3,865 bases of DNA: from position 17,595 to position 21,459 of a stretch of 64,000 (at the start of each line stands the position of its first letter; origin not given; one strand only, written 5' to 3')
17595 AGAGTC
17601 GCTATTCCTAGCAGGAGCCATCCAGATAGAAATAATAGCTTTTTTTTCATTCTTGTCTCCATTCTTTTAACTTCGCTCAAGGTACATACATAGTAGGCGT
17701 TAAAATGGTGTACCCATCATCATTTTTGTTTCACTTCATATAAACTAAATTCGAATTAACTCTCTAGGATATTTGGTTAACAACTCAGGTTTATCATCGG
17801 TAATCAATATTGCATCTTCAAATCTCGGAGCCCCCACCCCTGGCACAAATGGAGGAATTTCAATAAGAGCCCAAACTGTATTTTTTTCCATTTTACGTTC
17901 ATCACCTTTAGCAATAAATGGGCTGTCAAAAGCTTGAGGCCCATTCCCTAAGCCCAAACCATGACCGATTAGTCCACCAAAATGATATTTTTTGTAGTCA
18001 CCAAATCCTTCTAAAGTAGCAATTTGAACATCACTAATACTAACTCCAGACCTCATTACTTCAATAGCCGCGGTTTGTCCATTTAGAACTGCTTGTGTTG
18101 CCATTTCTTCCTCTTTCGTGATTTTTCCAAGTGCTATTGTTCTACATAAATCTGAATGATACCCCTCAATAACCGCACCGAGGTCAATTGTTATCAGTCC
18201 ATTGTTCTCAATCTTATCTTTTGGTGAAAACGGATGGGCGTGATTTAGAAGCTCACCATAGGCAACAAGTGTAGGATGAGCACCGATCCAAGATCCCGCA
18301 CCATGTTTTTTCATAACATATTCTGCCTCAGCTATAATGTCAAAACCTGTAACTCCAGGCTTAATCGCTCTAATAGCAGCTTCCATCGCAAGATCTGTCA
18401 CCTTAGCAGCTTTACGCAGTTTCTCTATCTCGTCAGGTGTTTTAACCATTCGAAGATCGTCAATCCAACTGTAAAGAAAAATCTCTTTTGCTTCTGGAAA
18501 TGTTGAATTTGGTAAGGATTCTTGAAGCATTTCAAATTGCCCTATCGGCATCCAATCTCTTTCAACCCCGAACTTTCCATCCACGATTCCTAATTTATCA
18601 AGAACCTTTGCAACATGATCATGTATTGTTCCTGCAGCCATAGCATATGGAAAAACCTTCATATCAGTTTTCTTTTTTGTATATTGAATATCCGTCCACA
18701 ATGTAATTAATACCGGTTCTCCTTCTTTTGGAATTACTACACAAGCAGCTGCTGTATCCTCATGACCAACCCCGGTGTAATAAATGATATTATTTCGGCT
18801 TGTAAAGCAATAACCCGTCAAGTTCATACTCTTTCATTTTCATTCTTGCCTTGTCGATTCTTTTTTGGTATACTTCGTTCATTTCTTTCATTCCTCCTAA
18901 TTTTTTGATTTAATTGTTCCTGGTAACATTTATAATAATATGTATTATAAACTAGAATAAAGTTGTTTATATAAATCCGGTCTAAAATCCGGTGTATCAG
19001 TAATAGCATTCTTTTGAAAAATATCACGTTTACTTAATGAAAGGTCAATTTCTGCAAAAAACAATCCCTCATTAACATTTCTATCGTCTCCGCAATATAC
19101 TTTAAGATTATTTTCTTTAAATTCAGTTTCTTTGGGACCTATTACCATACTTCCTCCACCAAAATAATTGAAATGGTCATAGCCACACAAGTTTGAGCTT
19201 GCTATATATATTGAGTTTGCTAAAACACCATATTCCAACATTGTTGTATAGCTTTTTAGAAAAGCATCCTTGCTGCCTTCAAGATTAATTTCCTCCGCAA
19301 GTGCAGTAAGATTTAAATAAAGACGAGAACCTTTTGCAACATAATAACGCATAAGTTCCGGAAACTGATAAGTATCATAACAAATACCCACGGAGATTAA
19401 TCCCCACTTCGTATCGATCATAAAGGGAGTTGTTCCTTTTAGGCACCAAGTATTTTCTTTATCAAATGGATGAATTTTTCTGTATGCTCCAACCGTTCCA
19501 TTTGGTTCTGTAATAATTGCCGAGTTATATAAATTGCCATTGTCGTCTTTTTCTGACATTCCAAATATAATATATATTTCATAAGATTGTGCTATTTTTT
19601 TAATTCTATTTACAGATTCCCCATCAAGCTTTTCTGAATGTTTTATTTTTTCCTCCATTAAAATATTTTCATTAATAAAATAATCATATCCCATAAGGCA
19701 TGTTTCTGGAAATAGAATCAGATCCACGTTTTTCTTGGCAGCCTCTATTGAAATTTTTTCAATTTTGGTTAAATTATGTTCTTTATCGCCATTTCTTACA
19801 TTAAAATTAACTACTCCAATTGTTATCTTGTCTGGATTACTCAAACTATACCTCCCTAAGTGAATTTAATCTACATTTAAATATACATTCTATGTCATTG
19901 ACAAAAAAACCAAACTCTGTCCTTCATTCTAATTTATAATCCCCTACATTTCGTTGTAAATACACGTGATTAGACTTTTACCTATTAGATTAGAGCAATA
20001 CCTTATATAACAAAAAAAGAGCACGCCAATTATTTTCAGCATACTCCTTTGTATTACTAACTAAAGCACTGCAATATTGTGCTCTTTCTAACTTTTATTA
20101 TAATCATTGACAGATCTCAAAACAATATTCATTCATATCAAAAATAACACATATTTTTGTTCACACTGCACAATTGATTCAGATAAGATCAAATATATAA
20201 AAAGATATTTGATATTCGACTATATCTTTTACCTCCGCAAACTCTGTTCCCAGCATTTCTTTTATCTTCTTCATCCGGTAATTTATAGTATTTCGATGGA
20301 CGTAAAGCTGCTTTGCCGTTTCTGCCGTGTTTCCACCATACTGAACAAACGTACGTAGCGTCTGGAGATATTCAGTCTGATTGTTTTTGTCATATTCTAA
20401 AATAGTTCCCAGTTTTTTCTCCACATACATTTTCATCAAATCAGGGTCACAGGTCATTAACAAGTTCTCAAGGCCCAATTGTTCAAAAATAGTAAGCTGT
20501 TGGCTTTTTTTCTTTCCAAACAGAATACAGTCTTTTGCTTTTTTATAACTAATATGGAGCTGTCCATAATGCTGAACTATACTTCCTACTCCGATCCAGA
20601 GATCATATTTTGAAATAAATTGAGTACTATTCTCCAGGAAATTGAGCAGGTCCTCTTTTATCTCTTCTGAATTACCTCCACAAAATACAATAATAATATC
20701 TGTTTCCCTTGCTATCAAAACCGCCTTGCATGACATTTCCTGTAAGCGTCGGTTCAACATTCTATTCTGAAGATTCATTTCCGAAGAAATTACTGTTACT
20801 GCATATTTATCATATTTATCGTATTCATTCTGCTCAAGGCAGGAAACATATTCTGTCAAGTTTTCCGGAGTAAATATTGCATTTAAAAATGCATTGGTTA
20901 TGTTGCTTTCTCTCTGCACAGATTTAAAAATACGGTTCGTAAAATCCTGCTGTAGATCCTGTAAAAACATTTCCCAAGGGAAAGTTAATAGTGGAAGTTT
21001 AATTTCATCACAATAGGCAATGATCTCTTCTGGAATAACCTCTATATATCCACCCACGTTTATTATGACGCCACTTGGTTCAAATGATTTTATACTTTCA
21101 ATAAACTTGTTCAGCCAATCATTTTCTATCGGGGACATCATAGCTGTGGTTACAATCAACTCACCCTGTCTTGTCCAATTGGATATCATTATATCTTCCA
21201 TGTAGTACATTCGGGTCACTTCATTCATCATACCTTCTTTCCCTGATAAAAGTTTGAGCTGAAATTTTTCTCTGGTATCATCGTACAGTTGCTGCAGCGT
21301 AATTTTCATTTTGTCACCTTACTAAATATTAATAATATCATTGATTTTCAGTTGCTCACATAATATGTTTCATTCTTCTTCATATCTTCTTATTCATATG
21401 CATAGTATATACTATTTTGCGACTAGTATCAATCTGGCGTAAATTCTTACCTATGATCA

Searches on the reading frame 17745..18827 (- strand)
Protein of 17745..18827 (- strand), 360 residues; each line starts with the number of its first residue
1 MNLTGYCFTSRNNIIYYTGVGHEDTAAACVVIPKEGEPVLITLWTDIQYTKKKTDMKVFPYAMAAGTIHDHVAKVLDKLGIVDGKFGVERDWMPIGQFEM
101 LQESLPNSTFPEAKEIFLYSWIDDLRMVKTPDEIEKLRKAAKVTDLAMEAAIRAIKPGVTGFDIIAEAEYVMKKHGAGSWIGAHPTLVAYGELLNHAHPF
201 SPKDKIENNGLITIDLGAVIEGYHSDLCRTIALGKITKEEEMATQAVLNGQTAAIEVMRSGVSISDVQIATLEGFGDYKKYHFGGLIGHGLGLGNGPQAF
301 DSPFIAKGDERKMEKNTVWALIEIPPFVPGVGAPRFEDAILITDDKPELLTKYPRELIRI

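Call 50: search_protein_families(library=pfam, proteins=[window:17745-18827:-], max_evalue=0.001)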
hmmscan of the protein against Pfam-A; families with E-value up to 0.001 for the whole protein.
window:17745-18827:- (360 aa): 2 families
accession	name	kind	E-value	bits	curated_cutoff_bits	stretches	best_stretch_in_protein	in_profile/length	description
PF00557.29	Peptidase_M24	-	2.5e-40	138.9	23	1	135-344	1-208/208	Metallopeptidase family M24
PF01321.24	Creatinase_N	-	2.4e-12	47.9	22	1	4-128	15-128/128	Creatinase/Prolidase N-terminal domain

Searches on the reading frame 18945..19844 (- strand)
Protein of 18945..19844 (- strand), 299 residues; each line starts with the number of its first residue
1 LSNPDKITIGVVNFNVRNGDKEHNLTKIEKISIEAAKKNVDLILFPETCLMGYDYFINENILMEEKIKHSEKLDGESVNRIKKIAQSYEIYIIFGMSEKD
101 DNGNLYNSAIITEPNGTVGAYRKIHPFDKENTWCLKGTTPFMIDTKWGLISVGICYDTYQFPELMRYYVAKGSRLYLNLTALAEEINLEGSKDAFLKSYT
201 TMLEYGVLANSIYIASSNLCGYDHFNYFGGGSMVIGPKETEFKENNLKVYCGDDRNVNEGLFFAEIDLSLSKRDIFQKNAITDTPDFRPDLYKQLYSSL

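Call 50: search_protein_families(library=pfam, proteins=[window:18945-19844:-], max_evalue=0.001)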
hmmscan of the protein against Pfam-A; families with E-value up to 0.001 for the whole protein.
window:18945-19844:- (299 aa): 1 family
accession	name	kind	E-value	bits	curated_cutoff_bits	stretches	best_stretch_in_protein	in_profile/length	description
PF00795.27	CN_hydrolase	-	4.7e-36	124.9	23.2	1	9-238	2-227/256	Carbon-nitrogen hydrolase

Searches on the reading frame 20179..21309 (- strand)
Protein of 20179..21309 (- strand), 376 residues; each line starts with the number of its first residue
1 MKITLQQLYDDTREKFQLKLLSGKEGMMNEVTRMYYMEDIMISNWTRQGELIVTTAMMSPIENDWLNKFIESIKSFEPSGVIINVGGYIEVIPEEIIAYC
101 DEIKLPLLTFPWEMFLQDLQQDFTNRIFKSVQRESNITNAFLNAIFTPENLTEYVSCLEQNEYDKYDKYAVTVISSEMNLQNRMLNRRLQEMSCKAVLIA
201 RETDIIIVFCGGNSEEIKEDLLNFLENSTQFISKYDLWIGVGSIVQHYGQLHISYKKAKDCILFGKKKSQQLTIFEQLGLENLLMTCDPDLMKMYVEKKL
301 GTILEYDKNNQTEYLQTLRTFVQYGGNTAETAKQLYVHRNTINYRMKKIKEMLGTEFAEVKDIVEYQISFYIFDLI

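Call 50: search_protein_families(library=pfam, proteins=[window:20179-21309:-], max_evalue=0.001)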
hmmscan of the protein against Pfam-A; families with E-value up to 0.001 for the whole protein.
window:20179-21309:- (376 aa): 3 families
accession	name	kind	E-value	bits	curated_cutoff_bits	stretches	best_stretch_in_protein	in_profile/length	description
PF07905.16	PucR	-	3.4e-21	76.2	33.5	1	15-127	7-118/118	Purine catabolism regulatory protein-like family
PF13556.12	HTH_30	-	8.8e-19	67.5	27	1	314-370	1-57/59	PucR C-terminal helix-turn-helix domain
PF17853.6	GGDEF_2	-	3.8e-08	34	24.5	1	163-262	17-114/116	GGDEF-like domain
